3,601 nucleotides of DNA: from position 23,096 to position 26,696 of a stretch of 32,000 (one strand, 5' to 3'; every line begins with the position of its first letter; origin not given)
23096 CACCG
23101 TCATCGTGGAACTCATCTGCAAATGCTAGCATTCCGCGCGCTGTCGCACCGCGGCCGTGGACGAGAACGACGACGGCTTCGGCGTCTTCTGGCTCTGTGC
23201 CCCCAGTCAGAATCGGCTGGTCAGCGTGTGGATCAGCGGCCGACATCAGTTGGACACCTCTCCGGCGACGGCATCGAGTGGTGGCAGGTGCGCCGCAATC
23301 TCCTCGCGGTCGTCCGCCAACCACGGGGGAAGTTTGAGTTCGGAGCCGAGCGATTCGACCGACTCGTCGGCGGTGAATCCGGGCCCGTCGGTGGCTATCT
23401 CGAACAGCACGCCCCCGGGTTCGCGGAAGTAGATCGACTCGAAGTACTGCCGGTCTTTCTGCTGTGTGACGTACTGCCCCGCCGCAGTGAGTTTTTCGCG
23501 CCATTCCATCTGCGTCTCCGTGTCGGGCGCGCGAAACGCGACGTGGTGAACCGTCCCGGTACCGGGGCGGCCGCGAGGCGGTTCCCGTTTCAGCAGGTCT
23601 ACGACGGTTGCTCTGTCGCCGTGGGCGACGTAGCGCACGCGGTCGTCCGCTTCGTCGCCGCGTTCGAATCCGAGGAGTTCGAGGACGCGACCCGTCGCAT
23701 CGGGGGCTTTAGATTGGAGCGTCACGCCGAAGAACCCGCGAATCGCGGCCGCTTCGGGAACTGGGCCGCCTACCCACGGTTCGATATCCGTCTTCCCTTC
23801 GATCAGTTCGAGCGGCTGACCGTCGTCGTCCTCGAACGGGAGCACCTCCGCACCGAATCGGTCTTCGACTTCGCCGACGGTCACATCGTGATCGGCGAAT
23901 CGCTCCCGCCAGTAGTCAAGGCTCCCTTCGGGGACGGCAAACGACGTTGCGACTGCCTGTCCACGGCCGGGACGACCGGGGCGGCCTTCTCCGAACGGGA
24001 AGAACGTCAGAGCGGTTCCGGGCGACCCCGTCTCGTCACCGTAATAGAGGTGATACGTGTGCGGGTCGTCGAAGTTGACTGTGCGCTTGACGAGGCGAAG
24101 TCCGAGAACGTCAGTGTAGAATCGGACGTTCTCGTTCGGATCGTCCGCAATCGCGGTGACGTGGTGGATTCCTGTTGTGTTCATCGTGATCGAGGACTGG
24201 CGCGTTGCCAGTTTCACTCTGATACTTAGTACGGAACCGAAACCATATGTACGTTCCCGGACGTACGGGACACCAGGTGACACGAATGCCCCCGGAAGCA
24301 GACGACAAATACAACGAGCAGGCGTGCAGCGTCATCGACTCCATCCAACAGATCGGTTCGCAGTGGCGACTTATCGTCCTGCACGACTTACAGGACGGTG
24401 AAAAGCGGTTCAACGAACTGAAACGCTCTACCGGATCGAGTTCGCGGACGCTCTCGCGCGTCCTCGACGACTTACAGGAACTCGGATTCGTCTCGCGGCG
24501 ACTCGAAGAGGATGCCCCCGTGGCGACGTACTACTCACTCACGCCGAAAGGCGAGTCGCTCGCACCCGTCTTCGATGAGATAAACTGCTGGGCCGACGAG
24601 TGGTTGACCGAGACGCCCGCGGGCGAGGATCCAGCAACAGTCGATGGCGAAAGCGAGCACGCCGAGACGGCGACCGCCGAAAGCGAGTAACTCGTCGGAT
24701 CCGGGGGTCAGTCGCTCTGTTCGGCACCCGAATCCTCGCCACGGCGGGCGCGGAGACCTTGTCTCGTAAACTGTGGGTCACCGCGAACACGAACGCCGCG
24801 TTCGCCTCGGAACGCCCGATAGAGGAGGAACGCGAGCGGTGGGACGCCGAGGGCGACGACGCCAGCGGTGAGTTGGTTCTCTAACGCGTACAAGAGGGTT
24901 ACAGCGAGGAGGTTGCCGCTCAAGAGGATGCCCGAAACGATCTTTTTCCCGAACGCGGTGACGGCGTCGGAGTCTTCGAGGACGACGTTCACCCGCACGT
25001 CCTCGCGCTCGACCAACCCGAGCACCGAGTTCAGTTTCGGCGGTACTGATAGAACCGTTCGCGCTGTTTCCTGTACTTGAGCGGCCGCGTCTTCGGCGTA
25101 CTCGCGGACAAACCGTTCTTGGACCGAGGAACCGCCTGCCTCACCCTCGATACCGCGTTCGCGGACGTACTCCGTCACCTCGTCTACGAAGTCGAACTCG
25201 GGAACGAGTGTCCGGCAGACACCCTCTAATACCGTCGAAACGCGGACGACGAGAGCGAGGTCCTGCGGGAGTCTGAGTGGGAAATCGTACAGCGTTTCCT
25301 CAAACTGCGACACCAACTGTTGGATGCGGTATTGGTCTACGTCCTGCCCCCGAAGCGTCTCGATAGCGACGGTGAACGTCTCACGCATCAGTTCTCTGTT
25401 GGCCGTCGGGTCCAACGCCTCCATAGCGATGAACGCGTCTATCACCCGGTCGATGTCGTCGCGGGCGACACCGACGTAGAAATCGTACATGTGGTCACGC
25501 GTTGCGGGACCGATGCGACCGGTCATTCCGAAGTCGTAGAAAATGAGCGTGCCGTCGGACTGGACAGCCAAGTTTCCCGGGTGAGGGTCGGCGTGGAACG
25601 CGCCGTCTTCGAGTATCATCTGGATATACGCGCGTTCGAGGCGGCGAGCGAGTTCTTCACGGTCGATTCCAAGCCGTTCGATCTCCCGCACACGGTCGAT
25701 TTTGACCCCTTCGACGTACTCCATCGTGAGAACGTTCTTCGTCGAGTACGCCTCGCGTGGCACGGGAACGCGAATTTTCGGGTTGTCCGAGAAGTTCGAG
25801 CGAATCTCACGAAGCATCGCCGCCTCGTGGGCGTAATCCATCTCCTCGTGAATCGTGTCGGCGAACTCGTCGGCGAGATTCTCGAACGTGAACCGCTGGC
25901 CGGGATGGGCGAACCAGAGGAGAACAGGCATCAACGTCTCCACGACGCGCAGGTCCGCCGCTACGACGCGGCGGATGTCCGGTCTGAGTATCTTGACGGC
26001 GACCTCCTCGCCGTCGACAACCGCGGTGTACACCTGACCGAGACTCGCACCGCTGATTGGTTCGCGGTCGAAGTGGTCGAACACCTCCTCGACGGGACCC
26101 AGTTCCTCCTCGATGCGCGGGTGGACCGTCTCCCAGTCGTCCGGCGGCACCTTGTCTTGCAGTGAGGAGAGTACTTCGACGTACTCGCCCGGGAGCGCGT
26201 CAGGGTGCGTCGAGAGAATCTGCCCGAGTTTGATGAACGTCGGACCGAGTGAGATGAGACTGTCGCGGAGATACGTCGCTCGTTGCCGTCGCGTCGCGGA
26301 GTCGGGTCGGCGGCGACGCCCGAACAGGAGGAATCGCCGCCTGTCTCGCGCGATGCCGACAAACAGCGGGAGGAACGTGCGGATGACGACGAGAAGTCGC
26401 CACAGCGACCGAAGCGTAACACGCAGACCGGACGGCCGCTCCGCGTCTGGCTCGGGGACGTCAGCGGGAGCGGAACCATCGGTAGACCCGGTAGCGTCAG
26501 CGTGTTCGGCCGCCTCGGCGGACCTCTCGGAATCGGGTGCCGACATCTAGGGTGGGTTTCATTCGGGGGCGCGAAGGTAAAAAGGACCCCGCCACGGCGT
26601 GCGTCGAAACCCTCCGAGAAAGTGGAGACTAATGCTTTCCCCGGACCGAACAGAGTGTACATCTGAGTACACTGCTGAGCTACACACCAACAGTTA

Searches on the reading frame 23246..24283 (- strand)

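Call 22: search_protein_families(library=pfam, proteins=[window:23246-24283:-], max_evalue=0.001)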
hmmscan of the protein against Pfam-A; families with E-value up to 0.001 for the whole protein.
window:23246-24283:- (345 aa): 1 family
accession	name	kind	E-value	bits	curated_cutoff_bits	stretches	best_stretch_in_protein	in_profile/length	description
PF00903.31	Glyoxalase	-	7e-24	85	20.6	2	202-296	21-121/121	Glyoxalase/Bleomycin resistance protein/Dioxygenase superfamily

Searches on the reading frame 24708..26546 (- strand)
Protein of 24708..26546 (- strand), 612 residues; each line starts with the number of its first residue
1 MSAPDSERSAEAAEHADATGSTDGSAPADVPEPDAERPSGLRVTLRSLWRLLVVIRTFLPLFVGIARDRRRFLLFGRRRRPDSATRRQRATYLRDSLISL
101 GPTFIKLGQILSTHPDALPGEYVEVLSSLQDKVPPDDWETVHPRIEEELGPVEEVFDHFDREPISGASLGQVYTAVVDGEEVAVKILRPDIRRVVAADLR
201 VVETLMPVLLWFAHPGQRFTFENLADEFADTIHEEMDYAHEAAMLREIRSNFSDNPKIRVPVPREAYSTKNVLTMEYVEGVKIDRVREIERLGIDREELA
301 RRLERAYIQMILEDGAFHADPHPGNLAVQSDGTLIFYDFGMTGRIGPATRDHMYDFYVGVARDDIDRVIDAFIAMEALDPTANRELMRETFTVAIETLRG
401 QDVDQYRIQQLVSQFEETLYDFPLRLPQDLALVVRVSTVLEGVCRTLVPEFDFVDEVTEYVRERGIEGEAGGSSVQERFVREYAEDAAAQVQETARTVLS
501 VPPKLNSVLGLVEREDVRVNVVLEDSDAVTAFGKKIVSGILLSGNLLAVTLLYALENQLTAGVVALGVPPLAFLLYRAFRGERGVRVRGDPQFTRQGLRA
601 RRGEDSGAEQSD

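Call 22: search_protein_families(library=pfam, proteins=[window:24708-26546:-], max_evalue=0.001)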
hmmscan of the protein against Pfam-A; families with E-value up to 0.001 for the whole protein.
window:24708-26546:- (612 aa): 3 families
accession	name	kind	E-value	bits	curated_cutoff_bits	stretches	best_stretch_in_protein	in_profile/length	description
PF03109.22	ABC1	-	1.8e-70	237.3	22.9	1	129-369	2-241/244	ABC1 atypical kinase-like domain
PF01163.29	RIO1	-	6.9e-06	26.2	22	1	233-339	44-148/187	RIO domain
PF01636.29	APH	-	0.00018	21.8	23.2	0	292-349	145-203/239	Phosphotransferase enzyme family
